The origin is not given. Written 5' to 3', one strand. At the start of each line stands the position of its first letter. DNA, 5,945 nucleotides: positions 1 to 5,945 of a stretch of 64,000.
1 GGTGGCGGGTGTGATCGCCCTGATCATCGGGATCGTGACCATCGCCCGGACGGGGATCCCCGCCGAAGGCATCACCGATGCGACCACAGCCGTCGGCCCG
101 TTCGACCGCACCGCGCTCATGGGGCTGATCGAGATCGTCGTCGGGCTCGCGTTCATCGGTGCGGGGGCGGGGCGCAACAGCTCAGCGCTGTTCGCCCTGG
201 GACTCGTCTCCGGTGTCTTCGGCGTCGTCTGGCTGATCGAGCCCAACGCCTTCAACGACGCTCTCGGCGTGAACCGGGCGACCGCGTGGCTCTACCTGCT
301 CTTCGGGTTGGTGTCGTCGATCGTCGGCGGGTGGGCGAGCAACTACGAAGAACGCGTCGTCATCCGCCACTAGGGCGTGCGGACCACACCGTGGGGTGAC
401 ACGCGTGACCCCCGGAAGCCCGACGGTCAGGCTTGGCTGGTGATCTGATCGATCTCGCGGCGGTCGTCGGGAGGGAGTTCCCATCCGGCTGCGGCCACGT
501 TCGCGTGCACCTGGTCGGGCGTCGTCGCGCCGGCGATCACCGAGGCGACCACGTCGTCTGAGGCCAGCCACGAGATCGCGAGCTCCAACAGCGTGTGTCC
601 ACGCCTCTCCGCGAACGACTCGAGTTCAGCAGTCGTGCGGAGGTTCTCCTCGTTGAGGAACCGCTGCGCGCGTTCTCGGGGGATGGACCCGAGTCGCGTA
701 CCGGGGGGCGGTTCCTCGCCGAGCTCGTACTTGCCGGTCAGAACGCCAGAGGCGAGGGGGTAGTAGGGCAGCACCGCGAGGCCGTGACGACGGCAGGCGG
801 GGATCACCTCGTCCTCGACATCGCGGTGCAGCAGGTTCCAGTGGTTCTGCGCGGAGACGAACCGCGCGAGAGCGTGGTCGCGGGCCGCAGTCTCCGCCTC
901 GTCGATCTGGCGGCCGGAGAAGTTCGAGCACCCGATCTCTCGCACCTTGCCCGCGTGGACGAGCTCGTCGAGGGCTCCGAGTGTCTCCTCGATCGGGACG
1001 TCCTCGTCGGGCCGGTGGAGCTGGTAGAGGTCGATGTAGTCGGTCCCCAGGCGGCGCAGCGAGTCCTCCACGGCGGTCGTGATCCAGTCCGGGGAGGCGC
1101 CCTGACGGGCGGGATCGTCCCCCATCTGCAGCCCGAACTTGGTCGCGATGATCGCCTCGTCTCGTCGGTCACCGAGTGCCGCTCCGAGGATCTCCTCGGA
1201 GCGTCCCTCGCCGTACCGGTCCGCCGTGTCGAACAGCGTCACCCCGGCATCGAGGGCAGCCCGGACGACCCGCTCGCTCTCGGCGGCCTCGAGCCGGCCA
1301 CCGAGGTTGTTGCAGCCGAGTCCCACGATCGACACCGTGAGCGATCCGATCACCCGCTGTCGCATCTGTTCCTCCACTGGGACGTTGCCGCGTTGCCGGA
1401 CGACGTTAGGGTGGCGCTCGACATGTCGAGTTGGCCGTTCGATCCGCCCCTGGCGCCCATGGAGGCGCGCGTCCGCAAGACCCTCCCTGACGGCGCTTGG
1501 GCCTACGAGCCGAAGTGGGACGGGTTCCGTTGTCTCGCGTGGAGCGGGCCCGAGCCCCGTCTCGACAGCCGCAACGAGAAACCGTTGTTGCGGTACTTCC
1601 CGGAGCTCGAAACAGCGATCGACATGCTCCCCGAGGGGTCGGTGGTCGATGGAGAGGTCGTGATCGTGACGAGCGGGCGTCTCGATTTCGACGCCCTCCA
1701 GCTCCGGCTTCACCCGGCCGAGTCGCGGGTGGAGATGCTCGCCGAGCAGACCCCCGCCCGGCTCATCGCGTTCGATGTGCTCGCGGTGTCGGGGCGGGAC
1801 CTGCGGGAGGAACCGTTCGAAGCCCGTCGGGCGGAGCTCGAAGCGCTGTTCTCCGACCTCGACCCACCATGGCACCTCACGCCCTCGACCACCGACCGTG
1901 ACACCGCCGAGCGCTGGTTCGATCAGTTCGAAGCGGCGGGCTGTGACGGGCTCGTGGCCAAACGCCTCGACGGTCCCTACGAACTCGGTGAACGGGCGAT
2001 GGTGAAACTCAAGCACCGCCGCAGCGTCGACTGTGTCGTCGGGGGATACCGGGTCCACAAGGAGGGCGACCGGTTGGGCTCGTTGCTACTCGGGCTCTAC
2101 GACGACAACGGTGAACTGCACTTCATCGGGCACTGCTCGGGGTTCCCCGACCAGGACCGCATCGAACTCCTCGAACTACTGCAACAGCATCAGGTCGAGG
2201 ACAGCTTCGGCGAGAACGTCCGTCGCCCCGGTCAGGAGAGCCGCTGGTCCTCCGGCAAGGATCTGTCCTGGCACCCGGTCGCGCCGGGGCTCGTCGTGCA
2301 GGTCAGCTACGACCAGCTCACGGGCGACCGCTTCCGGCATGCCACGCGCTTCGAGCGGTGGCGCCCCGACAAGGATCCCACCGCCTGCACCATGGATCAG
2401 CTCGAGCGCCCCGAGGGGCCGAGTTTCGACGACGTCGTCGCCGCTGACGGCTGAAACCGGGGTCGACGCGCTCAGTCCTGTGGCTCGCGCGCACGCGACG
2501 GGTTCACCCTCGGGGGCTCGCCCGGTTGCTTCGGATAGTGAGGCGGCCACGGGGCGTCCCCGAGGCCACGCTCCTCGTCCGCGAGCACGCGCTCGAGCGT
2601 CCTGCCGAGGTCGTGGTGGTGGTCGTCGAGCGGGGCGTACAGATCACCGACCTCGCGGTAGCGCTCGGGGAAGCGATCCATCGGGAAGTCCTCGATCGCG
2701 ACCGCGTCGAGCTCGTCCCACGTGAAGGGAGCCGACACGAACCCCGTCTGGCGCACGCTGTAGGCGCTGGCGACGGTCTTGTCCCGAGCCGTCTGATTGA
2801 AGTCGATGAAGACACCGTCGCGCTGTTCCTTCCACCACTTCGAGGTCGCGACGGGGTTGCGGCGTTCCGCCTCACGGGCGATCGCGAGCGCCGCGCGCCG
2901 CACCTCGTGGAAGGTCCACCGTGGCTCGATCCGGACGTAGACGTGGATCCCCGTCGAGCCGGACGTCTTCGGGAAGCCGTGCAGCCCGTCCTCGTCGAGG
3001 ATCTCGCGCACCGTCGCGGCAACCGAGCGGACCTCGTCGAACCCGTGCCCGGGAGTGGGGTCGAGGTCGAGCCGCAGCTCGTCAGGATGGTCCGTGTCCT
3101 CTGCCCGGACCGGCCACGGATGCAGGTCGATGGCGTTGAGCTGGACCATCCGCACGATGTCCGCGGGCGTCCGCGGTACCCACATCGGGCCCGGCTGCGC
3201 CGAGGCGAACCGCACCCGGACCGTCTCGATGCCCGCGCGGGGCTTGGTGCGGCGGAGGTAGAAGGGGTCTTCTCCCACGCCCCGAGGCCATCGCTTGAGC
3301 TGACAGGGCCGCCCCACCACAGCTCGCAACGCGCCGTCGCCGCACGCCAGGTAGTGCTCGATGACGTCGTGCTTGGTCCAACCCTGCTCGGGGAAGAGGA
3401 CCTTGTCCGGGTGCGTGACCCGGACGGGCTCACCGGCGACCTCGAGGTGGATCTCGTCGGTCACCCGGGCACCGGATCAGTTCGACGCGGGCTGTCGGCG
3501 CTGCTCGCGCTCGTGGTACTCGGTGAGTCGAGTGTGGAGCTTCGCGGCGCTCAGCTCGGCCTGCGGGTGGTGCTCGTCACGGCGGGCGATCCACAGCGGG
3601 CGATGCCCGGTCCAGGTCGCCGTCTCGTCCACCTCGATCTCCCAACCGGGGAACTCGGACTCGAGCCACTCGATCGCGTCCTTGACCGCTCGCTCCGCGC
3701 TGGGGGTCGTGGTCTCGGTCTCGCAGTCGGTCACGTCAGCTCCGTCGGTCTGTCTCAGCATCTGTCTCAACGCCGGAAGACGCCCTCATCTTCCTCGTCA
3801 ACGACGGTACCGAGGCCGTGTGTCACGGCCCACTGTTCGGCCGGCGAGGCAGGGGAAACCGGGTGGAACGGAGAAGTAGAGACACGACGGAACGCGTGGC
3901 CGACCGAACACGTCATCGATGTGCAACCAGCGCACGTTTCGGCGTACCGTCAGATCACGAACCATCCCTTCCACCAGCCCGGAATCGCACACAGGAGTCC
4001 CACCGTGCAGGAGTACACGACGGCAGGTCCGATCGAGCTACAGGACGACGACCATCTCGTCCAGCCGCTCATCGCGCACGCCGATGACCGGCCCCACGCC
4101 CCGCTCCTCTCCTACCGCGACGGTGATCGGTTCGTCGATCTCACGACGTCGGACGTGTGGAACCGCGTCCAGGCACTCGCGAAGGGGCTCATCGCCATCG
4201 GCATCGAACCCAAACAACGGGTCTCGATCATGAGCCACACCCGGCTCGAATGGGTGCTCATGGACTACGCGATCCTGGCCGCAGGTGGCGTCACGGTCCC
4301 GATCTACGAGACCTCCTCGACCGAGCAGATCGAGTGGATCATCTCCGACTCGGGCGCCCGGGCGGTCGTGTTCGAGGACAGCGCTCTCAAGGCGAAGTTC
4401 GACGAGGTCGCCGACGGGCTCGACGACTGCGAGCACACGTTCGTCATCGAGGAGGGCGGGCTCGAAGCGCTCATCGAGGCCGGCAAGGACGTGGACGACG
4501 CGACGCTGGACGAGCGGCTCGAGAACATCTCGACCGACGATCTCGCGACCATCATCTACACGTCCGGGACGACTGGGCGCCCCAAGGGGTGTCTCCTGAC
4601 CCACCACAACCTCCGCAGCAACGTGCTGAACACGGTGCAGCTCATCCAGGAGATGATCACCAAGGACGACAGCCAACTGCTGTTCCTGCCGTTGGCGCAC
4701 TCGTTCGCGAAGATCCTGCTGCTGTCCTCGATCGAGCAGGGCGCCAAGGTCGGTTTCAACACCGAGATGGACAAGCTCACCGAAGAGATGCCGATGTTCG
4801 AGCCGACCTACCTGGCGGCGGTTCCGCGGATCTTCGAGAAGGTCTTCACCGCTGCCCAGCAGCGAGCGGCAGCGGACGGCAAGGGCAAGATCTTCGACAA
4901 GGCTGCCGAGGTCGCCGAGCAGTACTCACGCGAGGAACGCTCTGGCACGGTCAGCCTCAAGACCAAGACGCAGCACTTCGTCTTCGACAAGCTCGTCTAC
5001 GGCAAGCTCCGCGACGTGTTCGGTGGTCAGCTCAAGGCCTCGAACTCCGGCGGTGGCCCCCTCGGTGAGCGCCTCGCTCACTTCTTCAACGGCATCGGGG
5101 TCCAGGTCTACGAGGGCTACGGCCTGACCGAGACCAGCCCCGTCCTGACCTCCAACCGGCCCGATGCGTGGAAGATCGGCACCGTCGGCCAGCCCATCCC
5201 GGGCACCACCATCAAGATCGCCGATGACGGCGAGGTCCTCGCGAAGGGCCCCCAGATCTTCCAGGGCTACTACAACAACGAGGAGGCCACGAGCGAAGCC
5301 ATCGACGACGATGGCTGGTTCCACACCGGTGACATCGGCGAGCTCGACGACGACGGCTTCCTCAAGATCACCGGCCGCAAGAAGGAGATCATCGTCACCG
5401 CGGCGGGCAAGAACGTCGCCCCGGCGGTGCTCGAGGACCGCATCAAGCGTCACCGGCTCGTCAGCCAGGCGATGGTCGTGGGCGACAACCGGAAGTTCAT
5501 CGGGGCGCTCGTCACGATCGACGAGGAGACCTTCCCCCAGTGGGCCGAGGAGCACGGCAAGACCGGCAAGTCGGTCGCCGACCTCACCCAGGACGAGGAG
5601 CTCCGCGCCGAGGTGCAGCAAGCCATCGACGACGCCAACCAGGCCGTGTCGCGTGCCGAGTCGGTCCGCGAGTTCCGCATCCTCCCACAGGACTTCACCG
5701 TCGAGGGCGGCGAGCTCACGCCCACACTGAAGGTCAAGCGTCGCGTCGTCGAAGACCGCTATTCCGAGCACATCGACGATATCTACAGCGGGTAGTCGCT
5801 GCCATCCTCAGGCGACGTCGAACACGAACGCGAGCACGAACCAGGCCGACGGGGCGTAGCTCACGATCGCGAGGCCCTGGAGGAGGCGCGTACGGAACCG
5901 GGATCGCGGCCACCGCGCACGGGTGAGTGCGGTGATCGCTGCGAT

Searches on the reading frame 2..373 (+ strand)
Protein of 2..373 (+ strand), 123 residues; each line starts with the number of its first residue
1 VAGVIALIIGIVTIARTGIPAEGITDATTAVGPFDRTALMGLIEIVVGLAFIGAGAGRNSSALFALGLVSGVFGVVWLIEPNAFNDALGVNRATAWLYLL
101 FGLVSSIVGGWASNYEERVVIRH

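Call 13: search_protein_families(library=pfam, proteins=[window:2-373:+], max_evalue=0.001)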
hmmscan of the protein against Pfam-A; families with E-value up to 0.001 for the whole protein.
window:2-373:+ (123 aa): 1 family
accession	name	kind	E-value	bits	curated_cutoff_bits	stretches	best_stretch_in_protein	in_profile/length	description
PF14325.12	DUF4383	-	0.00011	22.8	27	1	2-109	7-123/125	Domain of unknown function (DUF4383)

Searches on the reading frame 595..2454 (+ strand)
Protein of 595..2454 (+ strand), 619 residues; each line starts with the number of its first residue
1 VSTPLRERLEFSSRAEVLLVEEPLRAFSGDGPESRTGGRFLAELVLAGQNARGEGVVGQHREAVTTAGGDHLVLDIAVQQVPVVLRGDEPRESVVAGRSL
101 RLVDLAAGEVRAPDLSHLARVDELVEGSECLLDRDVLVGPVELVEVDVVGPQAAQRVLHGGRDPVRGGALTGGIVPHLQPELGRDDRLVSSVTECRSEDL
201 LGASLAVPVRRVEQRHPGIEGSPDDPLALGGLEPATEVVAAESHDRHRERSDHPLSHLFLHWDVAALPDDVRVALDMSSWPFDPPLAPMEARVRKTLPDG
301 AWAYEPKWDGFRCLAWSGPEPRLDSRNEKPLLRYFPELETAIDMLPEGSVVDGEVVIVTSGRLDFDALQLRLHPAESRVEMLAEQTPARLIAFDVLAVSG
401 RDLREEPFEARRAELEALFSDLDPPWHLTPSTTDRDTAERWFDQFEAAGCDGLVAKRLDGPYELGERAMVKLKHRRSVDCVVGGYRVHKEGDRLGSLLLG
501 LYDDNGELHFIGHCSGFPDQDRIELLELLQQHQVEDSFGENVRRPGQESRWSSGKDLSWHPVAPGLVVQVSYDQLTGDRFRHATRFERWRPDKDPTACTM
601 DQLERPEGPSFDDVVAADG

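Call 4: search_protein_families(library=pfam, proteins=[window:595-2454:+], max_evalue=0.01)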
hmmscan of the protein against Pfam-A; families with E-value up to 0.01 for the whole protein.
window:595-2454:+ (619 aa): 2 families
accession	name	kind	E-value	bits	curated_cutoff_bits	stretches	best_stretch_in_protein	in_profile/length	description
PF01068.26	DNA_ligase_A_M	-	1.1e-31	110.5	26.2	1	295-473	15-204/204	ATP dependent DNA ligase domain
PF04679.21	DNA_ligase_A_C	-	5.8e-15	55.9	27.5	1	491-593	2-94/94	ATP dependent DNA ligase C terminal region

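Call 5: search_protein_families(library=ncbifam, proteins=[window:595-2454:+], max_evalue=0.01)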
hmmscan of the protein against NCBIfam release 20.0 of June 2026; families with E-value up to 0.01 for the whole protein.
window:595-2454:+ (619 aa): 13 families
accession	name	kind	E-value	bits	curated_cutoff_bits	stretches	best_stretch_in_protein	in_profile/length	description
NF006078.0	PRK08224.1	equivalog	4.5e-134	446.8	296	1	280-616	3-347/350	ATP-dependent DNA ligase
TIGR02779.1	NHEJ_ligase_lig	equivalog_domain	1.6e-52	178.6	227.75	1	289-600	3-302/302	non-homologous end-joining DNA ligase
TIGR02776.1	NHEJ_ligase_prk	equivalog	1.2e-47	163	373.2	1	298-606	2-300/587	DNA ligase D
NF007210.0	PRK09632.1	equivalog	8.5e-45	153.3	989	1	287-599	479-778/781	ATP-dependent DNA ligase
NF004628.0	PRK05972.1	subfamily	9e-37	126.6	895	1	286-607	244-554/870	ATP-dependent DNA ligase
NF007211.0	PRK09633.1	equivalog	2.1e-28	99.1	774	1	288-605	3-314/610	DNA ligase D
NF006701.0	PRK09247.1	equivalog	7e-28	97.9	543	1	288-481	213-415/540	ATP-dependent DNA ligase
TIGR04120.1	DNA_lig_bact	equivalog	3.9e-26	92.1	400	1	288-482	209-407/526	cisplatin damage response ATP-dependent DNA ligase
TIGR00574.1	dnl1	superfamily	2.4e-21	76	217.8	1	301-582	191-488/527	ATP-dependent DNA ligase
NF002868.0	PRK03180.1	equivalog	1.5e-16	60.2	641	1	281-496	183-402/509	ATP-dependent DNA ligase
NF041331.1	LigA_Halo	equivalog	1.7e-16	59.9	830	1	303-542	250-497/552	ATP-dependent DNA ligase LigA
NF005796.0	PRK07636.1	subfamily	4e-15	55.7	337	1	288-486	5-198/275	ATP-dependent DNA ligase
NF006592.0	PRK09125.1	equivalog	6.7e-06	25.3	200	1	301-522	45-248/283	DNA ligase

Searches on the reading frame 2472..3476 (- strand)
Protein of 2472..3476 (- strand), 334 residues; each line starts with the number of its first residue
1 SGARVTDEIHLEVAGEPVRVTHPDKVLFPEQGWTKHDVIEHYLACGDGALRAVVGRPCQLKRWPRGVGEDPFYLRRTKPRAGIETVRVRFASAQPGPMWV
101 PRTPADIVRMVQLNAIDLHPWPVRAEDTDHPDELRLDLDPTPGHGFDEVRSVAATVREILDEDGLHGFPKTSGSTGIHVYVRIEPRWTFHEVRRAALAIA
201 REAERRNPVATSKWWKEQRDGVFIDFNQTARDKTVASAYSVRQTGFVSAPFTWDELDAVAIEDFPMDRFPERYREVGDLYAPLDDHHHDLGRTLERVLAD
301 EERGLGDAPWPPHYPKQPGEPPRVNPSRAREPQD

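Call 13: search_protein_families(library=pfam, proteins=[window:2472-3476:-], max_evalue=0.001)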
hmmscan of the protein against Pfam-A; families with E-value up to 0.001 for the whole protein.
window:2472-3476:- (334 aa): 2 families
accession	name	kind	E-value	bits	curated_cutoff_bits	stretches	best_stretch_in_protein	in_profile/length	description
PF21686.3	LigD_Prim-Pol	-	4.2e-69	233.4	27.4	1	34-279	1-253/254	LigD, primase-polymerase domain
PF01896.25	DNA_primase_S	-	2e-05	25.4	26.8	1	137-253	2-163/163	DNA primase small subunit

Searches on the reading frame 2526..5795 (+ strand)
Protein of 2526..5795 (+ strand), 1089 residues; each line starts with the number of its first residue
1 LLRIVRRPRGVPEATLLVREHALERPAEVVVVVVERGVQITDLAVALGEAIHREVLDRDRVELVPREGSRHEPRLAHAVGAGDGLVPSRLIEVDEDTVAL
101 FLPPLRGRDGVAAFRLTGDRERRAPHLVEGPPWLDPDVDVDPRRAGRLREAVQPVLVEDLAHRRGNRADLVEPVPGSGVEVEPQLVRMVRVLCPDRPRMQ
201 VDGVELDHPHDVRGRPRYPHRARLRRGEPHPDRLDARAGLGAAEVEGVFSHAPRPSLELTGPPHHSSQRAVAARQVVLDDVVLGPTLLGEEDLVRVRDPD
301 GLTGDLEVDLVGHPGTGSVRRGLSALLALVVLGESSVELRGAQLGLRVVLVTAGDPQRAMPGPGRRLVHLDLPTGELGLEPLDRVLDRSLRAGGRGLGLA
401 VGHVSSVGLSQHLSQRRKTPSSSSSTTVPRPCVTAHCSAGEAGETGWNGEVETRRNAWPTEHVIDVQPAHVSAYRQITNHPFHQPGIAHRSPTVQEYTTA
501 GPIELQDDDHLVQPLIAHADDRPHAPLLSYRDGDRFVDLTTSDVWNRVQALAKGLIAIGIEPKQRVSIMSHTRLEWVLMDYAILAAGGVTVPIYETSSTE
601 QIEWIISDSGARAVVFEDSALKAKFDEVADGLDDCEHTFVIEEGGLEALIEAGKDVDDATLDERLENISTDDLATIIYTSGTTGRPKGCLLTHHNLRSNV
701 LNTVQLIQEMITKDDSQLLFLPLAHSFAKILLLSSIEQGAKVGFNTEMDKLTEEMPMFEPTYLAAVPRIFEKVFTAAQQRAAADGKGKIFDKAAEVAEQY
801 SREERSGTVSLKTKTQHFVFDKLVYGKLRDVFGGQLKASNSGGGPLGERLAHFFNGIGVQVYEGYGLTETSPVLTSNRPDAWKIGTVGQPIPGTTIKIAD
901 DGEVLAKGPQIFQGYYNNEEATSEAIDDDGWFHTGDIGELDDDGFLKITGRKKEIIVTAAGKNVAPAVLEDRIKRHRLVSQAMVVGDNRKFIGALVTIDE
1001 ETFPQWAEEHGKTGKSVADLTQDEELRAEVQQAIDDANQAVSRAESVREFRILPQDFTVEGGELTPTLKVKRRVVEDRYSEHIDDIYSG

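Call 4: search_protein_families(library=pfam, proteins=[window:2526-5795:+], max_evalue=0.01)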
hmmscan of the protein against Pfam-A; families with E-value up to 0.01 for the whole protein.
window:2526-5795:+ (1089 aa): 2 families
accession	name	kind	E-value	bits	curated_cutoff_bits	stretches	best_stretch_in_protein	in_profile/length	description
PF00501.34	AMP-binding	-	1.1e-76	258.6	29.9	1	518-916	4-384/384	AMP-binding enzyme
PF23562.2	AMP-binding_C_3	-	8.2e-16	58.9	20.8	1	954-1088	2-121/124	AMP-binding enzyme C-terminal domain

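Call 5: search_protein_families(library=ncbifam, proteins=[window:2526-5795:+], max_evalue=0.01)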
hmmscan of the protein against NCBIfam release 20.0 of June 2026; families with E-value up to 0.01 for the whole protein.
window:2526-5795:+ (1089 aa): 103 families (the best 25 are shown)
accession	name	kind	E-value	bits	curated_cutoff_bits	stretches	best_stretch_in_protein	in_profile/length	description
NF038343.1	ligase_FadD11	exception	5.4e-105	352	950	1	537-1088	27-582/585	fatty acid--CoA ligase FadD11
NF004837.0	PRK06187.1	subfamily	1.1e-72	245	476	2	518-781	17-282/531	long-chain-fatty-acid--CoA ligase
NF004114.0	PRK05605.1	equivalog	8.5e-63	212.6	766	2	837-990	341-506/575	long-chain-fatty-acid--CoA ligase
NF005801.1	PRK07656.1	equivalog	1.3e-61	208.8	657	2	861-987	308-437/500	FadD3 family acyl-CoA ligase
NF005702.0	PRK07514.1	subfamily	1.8e-55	188.2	558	2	841-993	277-440/506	malonyl-CoA synthase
TIGR01923.1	menE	equivalog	5.3e-53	180.4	330.15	2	842-988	232-383/442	o-succinylbenzoate--CoA ligase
NF009233.0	PRK12583.1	subfamily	2e-51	175.1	832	3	861-993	346-490/558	fatty acid CoA ligase family protein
NF005307.0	PRK06839.1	equivalog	3e-50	171.3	748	2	840-990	270-430/496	o-succinylbenzoate--CoA ligase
NF002966.0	PRK03640.1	equivalog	4e-50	170.8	556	2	832-993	252-422/483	o-succinylbenzoate--CoA ligase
NF009232.0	PRK12582.1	subfamily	1.6e-49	168.7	777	2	855-1088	374-614/624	acyl-CoA synthetase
NF006182.0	PRK08316.1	subfamily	4.7e-49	167.2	663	2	537-742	35-241/523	fatty acyl-CoA synthetase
NF041592.1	carboxyl_red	equivalog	9.1e-49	166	1300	2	625-1088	192-620/1160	carboxylic acid reductase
NF006181.0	PRK08314.1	subfamily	6.2e-46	156.8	705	3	813-990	298-489/563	long-chain-fatty-acid--CoA ligase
NF005463.0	PRK07059.1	subfamily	8.7e-46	156.4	869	3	834-988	327-492/557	long-chain-fatty-acid--CoA ligase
NF004758.0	PRK06087.1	equivalog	8.8e-46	156.4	736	2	817-989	286-469/548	medium-chain fatty-acid--CoA ligase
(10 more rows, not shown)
